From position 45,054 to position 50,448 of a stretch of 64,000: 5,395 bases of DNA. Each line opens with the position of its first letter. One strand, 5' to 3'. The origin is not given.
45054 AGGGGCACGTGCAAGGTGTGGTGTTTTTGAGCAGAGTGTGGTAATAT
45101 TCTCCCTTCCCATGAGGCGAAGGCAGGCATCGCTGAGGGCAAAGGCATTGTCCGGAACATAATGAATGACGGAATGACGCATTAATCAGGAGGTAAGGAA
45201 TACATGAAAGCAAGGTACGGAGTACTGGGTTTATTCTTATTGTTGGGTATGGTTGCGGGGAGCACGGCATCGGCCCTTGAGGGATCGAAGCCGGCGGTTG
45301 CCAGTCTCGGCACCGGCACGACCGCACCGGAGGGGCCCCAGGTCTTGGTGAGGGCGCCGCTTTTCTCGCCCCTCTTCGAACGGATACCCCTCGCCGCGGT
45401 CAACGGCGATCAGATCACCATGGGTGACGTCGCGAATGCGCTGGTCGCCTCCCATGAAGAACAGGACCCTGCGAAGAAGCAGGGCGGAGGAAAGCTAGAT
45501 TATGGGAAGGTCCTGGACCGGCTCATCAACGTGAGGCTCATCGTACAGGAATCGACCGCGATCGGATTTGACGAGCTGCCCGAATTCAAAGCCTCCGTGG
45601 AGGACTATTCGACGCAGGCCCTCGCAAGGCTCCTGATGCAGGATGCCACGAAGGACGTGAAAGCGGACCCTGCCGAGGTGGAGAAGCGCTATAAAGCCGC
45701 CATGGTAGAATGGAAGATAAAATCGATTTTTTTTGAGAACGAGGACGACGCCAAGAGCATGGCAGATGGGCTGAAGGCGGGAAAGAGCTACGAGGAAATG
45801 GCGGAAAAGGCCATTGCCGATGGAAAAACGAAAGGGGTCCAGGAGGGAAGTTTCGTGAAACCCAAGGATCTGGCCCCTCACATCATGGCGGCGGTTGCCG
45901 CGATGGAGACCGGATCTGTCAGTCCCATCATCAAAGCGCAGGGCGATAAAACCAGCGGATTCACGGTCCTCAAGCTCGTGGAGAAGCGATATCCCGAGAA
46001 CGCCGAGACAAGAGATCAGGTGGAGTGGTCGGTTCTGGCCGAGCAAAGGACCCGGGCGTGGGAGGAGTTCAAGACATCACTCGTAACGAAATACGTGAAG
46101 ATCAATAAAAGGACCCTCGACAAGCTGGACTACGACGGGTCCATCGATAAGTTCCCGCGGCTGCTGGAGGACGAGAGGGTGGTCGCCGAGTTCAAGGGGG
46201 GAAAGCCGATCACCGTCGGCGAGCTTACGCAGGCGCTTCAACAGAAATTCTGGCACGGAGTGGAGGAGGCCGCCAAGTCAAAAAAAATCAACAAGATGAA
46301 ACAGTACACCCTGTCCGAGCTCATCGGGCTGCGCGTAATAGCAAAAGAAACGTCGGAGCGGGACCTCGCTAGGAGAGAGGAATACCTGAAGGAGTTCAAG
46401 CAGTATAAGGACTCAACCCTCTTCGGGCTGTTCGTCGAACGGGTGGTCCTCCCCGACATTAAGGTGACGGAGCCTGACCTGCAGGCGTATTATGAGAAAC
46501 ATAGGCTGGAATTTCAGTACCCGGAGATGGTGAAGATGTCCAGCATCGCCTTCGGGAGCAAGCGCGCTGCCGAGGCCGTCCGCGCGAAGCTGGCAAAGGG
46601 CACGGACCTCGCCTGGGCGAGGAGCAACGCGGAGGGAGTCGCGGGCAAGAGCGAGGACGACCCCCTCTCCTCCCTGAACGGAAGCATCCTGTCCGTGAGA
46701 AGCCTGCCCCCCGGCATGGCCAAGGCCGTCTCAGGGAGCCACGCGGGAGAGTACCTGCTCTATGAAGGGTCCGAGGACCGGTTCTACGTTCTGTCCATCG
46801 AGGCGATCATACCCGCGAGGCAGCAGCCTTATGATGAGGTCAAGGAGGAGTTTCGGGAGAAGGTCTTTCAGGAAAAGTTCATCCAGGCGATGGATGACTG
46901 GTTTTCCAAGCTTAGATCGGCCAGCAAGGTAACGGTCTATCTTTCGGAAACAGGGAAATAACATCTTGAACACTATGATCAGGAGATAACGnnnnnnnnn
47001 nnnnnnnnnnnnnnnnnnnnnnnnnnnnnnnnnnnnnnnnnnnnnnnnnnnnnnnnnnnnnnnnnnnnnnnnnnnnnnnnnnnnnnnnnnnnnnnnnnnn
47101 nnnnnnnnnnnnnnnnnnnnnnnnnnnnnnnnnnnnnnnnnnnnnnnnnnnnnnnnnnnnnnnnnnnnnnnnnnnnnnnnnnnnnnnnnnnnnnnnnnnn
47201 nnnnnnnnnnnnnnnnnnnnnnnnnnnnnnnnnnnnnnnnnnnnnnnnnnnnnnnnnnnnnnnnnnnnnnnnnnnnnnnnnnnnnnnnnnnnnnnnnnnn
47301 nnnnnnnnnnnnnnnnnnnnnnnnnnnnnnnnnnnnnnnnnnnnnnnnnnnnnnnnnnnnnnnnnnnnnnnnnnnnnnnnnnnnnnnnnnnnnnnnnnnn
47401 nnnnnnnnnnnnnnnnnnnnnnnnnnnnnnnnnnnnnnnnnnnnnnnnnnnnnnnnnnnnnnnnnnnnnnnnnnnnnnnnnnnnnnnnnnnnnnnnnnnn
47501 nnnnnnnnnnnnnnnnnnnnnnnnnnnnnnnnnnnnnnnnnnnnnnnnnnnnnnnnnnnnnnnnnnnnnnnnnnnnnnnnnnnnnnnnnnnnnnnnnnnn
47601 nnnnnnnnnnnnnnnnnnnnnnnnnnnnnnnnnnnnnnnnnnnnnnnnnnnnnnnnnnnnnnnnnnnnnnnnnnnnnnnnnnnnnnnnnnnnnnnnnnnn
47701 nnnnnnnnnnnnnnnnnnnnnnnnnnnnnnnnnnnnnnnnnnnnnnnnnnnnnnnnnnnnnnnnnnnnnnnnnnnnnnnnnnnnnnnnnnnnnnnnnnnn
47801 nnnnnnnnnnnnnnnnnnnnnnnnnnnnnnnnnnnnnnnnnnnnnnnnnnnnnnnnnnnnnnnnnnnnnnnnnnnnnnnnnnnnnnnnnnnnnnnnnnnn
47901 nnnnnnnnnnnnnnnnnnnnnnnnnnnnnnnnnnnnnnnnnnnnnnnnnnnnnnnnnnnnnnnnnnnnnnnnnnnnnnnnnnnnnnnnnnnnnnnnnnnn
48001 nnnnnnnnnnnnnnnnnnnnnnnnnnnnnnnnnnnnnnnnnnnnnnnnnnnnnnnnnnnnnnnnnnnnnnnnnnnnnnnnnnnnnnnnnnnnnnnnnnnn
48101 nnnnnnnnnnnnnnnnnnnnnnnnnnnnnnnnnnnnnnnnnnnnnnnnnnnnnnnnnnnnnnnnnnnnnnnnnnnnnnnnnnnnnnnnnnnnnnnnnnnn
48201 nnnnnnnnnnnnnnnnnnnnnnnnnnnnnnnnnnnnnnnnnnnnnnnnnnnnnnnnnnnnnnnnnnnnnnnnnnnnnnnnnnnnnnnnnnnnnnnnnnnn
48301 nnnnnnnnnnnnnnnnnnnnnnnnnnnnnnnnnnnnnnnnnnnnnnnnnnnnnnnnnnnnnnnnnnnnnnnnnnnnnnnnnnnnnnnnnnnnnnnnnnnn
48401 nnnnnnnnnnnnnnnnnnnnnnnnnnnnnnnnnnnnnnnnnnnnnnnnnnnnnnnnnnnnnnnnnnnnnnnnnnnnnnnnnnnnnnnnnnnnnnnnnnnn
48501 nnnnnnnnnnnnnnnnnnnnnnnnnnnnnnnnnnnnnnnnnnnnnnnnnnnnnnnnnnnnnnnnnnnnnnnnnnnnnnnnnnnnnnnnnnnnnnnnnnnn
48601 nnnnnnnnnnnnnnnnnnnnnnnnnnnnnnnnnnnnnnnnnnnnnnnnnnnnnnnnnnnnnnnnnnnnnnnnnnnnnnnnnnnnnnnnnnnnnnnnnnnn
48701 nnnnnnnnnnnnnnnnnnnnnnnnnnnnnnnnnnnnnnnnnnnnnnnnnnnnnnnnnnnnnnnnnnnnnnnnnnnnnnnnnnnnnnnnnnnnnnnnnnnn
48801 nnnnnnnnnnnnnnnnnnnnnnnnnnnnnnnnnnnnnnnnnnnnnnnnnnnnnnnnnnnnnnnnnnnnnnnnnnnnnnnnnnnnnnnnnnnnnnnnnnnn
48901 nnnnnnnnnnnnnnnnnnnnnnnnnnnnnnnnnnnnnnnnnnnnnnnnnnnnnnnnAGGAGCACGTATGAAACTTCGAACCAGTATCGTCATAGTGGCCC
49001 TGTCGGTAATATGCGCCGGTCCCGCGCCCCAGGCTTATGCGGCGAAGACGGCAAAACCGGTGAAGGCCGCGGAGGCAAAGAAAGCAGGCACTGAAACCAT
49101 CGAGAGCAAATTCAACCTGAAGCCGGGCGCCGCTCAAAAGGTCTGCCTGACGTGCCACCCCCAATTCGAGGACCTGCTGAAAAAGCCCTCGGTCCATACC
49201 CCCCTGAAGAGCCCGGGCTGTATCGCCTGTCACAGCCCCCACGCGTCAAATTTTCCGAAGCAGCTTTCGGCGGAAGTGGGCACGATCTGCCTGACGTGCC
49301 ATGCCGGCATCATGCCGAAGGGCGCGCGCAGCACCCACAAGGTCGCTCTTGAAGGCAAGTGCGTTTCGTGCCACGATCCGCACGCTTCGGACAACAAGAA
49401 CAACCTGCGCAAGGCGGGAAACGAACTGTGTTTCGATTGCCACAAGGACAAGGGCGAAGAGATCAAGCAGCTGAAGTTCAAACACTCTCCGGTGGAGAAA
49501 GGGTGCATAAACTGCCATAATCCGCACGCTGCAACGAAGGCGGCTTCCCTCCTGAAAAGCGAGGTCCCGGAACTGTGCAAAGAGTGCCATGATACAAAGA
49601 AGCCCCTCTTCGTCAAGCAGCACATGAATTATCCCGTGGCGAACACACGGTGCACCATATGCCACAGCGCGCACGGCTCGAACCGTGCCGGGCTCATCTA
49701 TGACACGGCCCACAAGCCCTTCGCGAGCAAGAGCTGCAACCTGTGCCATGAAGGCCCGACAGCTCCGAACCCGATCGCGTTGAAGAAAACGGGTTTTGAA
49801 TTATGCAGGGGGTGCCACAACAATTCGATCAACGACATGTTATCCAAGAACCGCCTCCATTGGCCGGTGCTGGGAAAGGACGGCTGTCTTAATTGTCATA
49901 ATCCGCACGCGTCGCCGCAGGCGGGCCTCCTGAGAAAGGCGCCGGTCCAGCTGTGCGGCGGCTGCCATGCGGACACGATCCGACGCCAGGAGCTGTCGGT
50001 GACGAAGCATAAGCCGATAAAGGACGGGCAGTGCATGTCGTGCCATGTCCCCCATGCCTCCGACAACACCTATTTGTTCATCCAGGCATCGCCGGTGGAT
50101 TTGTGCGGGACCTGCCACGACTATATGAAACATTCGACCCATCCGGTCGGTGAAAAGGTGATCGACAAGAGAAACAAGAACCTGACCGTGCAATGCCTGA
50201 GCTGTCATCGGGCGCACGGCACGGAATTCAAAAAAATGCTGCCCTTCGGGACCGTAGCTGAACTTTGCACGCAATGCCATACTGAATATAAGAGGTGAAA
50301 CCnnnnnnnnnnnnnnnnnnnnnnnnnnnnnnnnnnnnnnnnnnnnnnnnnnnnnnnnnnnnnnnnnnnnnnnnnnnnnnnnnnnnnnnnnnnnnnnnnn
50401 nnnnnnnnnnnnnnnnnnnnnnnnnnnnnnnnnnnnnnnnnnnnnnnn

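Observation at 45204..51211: SurA-like chaperone + 26-heme + 16-heme cytochromes + NHL-repeat protein: likely extracellular electron-transfer conduit components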

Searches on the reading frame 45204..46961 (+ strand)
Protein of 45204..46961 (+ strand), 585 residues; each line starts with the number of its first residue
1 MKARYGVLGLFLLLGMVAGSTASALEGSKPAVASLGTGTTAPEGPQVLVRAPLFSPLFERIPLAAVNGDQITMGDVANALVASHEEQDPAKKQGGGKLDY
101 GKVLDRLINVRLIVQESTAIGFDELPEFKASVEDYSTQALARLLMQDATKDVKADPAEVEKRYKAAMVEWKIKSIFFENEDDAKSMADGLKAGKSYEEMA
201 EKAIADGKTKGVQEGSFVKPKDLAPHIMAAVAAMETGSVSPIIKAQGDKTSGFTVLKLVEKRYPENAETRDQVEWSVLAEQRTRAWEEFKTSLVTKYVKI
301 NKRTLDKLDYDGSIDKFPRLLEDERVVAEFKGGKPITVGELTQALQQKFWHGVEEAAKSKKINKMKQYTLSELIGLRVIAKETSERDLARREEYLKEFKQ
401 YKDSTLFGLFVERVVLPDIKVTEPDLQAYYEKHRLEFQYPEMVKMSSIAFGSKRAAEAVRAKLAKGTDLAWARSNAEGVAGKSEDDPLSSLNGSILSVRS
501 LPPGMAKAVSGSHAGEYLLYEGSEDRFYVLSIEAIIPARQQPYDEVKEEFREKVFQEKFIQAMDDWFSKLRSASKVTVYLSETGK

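Call 4: search_protein_families(library=pfam, proteins=[window:45204-46961:+], max_evalue=0.01)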
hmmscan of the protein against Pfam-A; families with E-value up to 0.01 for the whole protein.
window:45204-46961:+ (585 aa): 2 families
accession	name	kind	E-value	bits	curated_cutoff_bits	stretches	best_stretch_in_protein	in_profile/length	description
PF13145.12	Rotamase_2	-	1.2e-25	91.1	27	2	421-548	1-121/121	PPIC-type PPIASE domain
PF00639.27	Rotamase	-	0.0039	18.6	21.7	0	180-258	19-95/97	PPIC-type PPIASE domain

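Call 6: search_protein_families(library=ncbifam, proteins=[window:45204-46961:+], max_evalue=0.001)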
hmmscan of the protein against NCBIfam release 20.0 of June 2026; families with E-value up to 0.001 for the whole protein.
window:45204-46961:+ (585 aa): 7 families
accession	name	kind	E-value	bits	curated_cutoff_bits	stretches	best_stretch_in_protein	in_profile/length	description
NF000809.0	PRK00059.1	equivalog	1.1e-16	61.1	303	2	398-579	151-331/336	peptidylprolyl isomerase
NF008054.0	PRK10788.1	equivalog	1e-13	50.9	493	1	418-566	246-389/626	peptidylprolyl isomerase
TIGR02925.1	cis_trans_EpsD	equivalog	9.8e-12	45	108.9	1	326-469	28-166/232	EpsD family peptidyl-prolyl cis-trans isomerase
NF002827.0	PRK03002.1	equivalog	5.2e-08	32.2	343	1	133-283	104-247/285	peptidylprolyl isomerase PrsA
NF002846.0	PRK03095.1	equivalog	5.7e-06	26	361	1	141-307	108-267/287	peptidylprolyl isomerase PrsA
NF047592.1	LA_1883_fam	equivalog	8.8e-06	25.1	400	1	317-435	316-435/499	LIC12015 family putative lipoprotein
NF003356.0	PRK04405.1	subfamily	0.00088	18.4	339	0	140-211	114-186/299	peptidylprolyl isomerase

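Call 31: find_homologous_proteins(query=window:45204-46961:+, max_evalue=0.00001)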
Query window:45204-46961:+ (585 aa): 79 proteins with E <= 0.00001 among 8000 candidates.
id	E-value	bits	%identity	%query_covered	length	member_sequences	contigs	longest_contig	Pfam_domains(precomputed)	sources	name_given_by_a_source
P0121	0.0e+0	1273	100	100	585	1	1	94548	PF13145.13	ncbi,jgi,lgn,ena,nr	ncbi:MAG: peptidyl-prolyl cis-trans isomerase [Nitrospirae bacterium]|nr:peptidyl-prolyl cis-trans i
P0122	0.0e+0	1078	84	100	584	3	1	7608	PF13145.13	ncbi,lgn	-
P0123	1.1e-277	940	73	100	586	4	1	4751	PF13145.13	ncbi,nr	ncbi:MAG TPA: peptidyl-prolyl cis-trans isomerase [Nitrospirota bacterium]|nr:peptidyl-prolyl cis-tr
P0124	5.3e-266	901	67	100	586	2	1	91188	PF13145.13,PF00639.28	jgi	jgi:hypothetical protein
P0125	2.2e-265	899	69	100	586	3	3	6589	PF13145.13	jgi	jgi:parvulin-like peptidyl-prolyl isomerase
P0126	1.6e-240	817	64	100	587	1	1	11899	PF13145.13,PF00639.28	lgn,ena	-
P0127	8.9e-228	775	61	100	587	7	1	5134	PF13145.13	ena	-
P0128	1.3e-227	775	61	100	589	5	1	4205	PF13145.13,PF00639.28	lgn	-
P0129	3.2e-226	770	61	100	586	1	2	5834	PF13145.13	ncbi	-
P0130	2.9e-225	767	61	100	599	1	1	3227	PF13145.13,PF00639.28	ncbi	-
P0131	6.9e-224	762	61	100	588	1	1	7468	PF13145.13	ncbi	-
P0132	8.2e-224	762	59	100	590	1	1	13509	PF13145.13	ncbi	-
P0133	4.2e-223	760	60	100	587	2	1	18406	PF13145.13,PF00639.28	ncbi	-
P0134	6.7e-219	746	59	100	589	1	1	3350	PF13145.13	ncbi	-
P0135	1.6e-218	745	59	100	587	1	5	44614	PF13145.13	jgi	jgi:hypothetical protein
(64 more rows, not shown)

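Call 53: search_solved_structures(query=window:45204-46958:+, max_evalue=0.01)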
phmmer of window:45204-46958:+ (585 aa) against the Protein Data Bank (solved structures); distinct sequences matched with E-value up to 0.01: 2.
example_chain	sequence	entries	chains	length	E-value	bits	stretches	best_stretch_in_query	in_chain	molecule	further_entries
3rfw_A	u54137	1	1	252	0.0024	19.7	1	367-470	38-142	Cell-binding factor 2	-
5ez1_A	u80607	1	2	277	0.0033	19.3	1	102-309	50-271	Putative peptidyl-prolyl cis-trans isomerase HP_0175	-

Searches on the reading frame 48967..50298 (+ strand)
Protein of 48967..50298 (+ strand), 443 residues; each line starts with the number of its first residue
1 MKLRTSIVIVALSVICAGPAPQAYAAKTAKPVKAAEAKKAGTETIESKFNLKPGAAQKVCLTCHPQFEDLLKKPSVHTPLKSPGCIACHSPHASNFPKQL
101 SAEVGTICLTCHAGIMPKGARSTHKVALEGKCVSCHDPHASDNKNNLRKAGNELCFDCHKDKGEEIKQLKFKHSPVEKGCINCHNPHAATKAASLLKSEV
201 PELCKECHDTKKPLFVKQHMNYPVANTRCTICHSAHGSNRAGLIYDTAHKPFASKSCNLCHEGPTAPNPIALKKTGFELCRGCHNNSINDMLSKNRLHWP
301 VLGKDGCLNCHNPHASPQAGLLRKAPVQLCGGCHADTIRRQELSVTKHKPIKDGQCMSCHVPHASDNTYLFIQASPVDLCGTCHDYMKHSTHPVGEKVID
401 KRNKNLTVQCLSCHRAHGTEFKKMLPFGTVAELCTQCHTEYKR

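Call 4: search_protein_families(library=pfam, proteins=[window:48967-50298:+], max_evalue=0.01)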
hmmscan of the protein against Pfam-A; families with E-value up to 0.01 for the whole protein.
window:48967-50298:+ (443 aa): 4 families
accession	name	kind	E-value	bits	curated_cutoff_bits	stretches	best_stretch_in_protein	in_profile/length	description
PF09699.15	Paired_CXXCH_1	-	2.7e-88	289.9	20.6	8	124-163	1-40/41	Doubled CXXCH motif (Paired_CXXCH_1)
PF14537.11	Cytochrom_c3_2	-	7.9e-20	71.6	25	5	255-334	7-78/79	Cytochrome c3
PF14522.11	Cytochrome_C7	-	5.6e-19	68.2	24.8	7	218-285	4-67/67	Cytochrome c7 and related cytochrome c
PF22678.1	Cytochrom_c_NrfB-like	-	1.4e-05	25.9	27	0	149-207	30-89/89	Cytochrome c-type protein NrfB-like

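Call 6: search_protein_families(library=ncbifam, proteins=[window:48967-50298:+], max_evalue=0.001)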
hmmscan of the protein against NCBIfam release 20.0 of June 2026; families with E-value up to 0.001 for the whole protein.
window:48967-50298:+ (443 aa): 9 families
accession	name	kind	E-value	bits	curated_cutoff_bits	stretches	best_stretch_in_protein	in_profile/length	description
TIGR01905.1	paired_CXXCH_1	subfamily_domain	2.7e-77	254.4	25.2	8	124-162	1-39/41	doubled CXXCH domain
TIGR03508.1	decahem_SO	subfamily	9.7e-59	198.9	192.2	3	30-240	50-256/258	DmsE family decaheme c-type cytochrome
NF041028.1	decahem_GSU2203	exception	1.6e-53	182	325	4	39-210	83-254/317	GSU2203 family decaheme c-type cytochrome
NF045713.1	CxxCH_16_HmcA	equivalog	3.9e-13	48.9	400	0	126-219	171-263/541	sulfate respiration complex hexadecaheme cytochrome HmcA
NF045722.1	c3_cytochr_TmcA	equivalog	4.2e-13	49.2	114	1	108-163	60-114/125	acidic tetraheme cytochrome c3 TmcA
TIGR03153.1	cytochr_NrfH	equivalog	2.4e-10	40.6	134.2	1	328-440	29-135/138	cytochrome c nitrite reductase small subunit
NF008659.0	PRK11659.1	equivalog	2.2e-08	34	184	1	103-168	108-176/188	cytochrome c nitrite reductase pentaheme subunit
TIGR03146.1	cyt_nit_nrfB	equivalog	3.1e-07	30.8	166.6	0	105-161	84-143/145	cytochrome c nitrite reductase pentaheme subunit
NF047727.1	4hemeCytCCctA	equivalog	0.00069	19.7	180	0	255-336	38-106/109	tetraheme c-type cytochrome CctA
